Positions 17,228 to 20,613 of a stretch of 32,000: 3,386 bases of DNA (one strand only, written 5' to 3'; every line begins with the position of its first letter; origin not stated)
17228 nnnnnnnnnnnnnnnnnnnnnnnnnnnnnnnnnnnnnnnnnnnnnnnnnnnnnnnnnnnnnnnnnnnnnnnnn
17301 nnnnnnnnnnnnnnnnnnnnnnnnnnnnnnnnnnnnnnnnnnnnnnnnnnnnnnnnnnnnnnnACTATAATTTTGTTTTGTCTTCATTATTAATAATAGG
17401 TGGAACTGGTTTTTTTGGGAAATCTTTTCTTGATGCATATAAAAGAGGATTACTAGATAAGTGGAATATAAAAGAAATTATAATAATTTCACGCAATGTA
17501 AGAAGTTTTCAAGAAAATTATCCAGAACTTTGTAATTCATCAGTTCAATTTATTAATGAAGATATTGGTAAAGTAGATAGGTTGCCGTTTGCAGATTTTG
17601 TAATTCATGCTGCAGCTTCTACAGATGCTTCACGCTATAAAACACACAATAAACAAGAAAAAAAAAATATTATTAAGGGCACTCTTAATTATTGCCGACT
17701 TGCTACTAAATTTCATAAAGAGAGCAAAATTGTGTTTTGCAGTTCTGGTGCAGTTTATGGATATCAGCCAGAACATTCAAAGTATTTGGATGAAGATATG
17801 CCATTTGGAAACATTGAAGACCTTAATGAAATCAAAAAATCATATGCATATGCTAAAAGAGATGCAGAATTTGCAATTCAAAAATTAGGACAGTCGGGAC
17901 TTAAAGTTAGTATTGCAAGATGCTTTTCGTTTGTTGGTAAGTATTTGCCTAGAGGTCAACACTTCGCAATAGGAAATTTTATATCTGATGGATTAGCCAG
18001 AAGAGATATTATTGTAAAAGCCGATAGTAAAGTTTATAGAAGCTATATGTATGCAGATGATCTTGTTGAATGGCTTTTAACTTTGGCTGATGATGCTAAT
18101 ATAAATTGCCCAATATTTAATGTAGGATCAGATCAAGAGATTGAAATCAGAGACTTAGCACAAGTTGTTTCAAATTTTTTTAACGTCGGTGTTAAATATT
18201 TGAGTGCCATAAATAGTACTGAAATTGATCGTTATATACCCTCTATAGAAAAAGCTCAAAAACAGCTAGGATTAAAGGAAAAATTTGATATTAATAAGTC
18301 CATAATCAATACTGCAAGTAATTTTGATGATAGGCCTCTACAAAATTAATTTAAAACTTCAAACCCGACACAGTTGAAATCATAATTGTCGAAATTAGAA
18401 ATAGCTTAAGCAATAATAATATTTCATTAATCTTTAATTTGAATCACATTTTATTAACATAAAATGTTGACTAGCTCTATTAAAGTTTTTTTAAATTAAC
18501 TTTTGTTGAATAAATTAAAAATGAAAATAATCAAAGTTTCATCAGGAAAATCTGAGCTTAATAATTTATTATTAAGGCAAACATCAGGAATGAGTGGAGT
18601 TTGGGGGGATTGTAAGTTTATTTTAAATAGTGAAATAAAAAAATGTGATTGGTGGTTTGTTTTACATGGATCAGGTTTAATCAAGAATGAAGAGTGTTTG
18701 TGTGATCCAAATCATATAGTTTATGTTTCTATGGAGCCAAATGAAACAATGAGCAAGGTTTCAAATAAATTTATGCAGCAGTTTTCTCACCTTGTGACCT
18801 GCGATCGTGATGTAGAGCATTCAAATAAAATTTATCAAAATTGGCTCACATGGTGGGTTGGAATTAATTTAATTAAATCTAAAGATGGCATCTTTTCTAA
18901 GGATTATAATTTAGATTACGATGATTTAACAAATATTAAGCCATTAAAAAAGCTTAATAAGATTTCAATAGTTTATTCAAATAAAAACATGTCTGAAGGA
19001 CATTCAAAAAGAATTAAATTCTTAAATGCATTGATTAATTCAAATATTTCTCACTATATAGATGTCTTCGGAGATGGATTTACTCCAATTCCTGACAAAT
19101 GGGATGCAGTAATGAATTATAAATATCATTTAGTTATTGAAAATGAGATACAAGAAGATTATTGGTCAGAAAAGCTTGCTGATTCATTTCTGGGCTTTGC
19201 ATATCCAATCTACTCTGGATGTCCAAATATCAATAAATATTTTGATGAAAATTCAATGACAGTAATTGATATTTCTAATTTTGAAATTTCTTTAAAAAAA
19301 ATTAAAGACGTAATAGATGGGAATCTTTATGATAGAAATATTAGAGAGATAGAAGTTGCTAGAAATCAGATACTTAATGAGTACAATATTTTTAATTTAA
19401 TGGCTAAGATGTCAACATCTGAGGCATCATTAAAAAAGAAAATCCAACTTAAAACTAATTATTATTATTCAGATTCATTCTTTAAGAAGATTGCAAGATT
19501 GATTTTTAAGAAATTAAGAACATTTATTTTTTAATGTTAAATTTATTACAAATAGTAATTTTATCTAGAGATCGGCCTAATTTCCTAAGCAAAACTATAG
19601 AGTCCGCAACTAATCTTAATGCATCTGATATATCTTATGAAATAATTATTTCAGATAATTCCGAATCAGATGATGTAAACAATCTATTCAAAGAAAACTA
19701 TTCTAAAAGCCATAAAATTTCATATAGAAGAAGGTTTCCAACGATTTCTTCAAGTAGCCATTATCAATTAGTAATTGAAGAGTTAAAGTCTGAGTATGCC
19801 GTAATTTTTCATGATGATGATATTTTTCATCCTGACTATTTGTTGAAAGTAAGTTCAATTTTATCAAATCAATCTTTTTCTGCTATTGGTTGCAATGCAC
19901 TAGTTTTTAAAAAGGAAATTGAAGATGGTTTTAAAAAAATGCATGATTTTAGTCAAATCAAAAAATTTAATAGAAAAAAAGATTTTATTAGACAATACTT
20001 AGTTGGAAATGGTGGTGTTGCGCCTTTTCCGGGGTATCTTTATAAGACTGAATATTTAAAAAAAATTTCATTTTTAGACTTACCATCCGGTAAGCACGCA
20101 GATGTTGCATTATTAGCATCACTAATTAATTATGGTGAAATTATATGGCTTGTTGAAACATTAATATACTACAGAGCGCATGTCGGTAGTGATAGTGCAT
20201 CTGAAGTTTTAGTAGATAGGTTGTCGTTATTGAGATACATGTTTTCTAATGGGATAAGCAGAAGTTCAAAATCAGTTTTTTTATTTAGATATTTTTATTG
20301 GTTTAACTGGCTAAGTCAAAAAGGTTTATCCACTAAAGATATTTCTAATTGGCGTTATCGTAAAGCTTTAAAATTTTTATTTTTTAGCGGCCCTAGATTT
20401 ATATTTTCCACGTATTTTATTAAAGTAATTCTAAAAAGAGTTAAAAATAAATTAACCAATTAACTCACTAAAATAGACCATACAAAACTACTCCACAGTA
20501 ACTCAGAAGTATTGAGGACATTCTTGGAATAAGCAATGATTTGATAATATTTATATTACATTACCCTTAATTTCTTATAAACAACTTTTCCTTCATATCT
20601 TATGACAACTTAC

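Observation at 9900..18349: The CDP-3,6-dideoxyhexose core (rfbFGH) lacks E3 and is coupled to DHQS-like, ThDP, aldolase and two SDR genes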

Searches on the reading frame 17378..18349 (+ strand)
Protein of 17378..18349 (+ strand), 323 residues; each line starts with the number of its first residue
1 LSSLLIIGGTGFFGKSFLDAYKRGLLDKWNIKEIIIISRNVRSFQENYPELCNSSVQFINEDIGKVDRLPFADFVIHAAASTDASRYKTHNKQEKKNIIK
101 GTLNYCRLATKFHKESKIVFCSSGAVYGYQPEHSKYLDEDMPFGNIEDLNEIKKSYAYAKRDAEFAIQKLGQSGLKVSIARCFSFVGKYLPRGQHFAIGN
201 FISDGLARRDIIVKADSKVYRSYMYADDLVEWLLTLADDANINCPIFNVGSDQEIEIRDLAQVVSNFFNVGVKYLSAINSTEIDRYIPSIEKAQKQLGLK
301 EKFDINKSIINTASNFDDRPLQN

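Call 3: search_protein_families(library=pfam, proteins=[window:17378-18349:+])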
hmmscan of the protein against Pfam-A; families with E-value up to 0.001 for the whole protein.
window:17378-18349:+ (323 aa): 4 families
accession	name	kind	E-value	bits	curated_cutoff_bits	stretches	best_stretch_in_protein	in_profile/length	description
PF01370.27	Epimerase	-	1.9e-22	80.3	20.9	1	5-250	2-240/240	NAD dependent epimerase/dehydratase family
PF07993.18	NAD_binding_4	-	3.1e-10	40.1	20.1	1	73-182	90-204/258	Male sterility protein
PF16363.11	GDP_Man_Dehyd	-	3.2e-10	40.4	27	1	5-308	1-328/332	GDP-mannose 4,6 dehydratase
PF01073.25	3Beta_HSD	-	1.2e-06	28.3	22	1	5-169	1-159/280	3-beta hydroxysteroid dehydrogenase/isomerase family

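Call 4: search_protein_families(library=ncbifam, proteins=[window:17378-18349:+])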
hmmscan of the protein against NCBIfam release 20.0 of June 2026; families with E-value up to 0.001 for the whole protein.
window:17378-18349:+ (323 aa): 13 families
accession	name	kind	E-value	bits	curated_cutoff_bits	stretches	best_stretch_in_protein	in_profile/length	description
TIGR01179.1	galE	equivalog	1.4e-12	47.1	262.3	1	4-187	2-178/332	UDP-glucose 4-epimerase GalE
TIGR01181.1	dTDP_gluc_dehyt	equivalog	1.4e-11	44.1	365.1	1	4-314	2-309/321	dTDP-glucose 4,6-dehydratase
NF008872.0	PRK11908.1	equivalog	1.9e-09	37.1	294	1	4-279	4-282/349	bifunctional UDP-4-keto-pentose/UDP-xylose synthase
TIGR04180.1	EDH_00030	hypoth_equivalog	1.1e-08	34.5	475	1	39-303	34-296/297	NAD-dependent 4,6-dehydratase LegB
TIGR02197.1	heptose_epim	equivalog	1.2e-08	34.5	274.6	1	5-139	2-130/316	ADP-glyceromanno-heptose 6-epimerase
TIGR03589.1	PseB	equivalog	5.4e-08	32.1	407.75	1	2-104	5-107/324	UDP-N-acetylglucosamine 4,6-dehydratase (inverting)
TIGR01777.1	yfcH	hypoth_equivalog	1.2e-06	28.3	207.35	1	5-264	2-237/292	TIGR01777 family oxidoreductase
NF047837.1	UDPAcbARedWbcJ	equivalog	1.6e-06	27.3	500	1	151-269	98-216/372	UDP-2-acetamido-2,6-beta-L-arabino-hexul-4-ose reductase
NF005998.1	PRK08125.1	equivalog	2e-05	23.2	777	1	4-269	318-586/649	bifunctional UDP-4-amino-4-deoxy-L-arabinose formyltransferase/UDP-glucuronic acid oxidase ArnA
TIGR04130.1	FnlA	equivalog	3e-05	23.1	730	1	4-127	7-129/337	UDP-N-acetylglucosamine 4,6-dehydratase/5-epimerase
TIGR01746.1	Thioester-redct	subfamily_domain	5.7e-05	22.5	213.35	1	72-187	89-197/371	thioester reductase domain-containing protein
NF050030.1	thlkprotThyD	equivalog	6.4e-05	22.3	400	1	5-268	4-250/305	thylakoid membrane protein ThyD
NF047922.1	GDPFucSynFcl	equivalog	0.00045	19.8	500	1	209-316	195-301/308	GDP-L-fucose synthase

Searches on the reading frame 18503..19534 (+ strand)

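Call 3: search_protein_families(library=pfam, proteins=[window:18503-19534:+])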
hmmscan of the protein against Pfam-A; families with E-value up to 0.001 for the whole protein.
window:18503-19534:+ (343 aa): 1 family
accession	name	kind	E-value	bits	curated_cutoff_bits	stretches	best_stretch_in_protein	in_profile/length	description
PF00852.26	Glyco_transf_10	-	5.3e-07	29.9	23.9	1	150-261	4-113/182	Glycosyltransferase family 10 (fucosyltransferase) C-term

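Call 4: search_protein_families(library=ncbifam, proteins=[window:18503-19534:+])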
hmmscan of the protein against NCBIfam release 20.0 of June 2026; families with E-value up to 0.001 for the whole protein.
window:18503-19534:+ (343 aa): 0 families

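Call 75: search_protein_families(library=ncbifam, proteins=[window:18503-19534:+], max_evalue=1e-10)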
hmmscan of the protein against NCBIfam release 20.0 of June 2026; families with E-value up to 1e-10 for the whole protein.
window:18503-19534:+ (343 aa): 0 families

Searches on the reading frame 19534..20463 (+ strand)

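Call 3: search_protein_families(library=pfam, proteins=[window:19534-20463:+])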
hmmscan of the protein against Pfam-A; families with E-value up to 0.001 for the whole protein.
window:19534-20463:+ (309 aa): 2 families
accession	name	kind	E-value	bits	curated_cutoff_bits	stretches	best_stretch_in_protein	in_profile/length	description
PF00535.33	Glycos_transf_2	-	6.3e-09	36.4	23.3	1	7-161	2-150/168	Glycosyl transferase family 2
PF13641.12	Glyco_tranf_2_3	-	3.5e-07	30.9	27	1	6-178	4-174/230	Glycosyltransferase like family 2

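Call 4: search_protein_families(library=ncbifam, proteins=[window:19534-20463:+])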
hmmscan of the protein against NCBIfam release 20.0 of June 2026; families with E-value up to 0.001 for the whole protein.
window:19534-20463:+ (309 aa): 2 families
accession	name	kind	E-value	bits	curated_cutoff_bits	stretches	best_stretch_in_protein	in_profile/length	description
TIGR04440.1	glyco_TIGR04440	domain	2.4e-10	40.5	70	1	5-136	2-133/215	TIGR00180 family glycosyltransferase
NF050050.1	ProtGlycPglI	equivalog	7.4e-07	28.8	500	1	4-157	3-153/306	GalNAc(5)-diNAcBac-PP-undecaprenol beta-1,3-glucosyltransferase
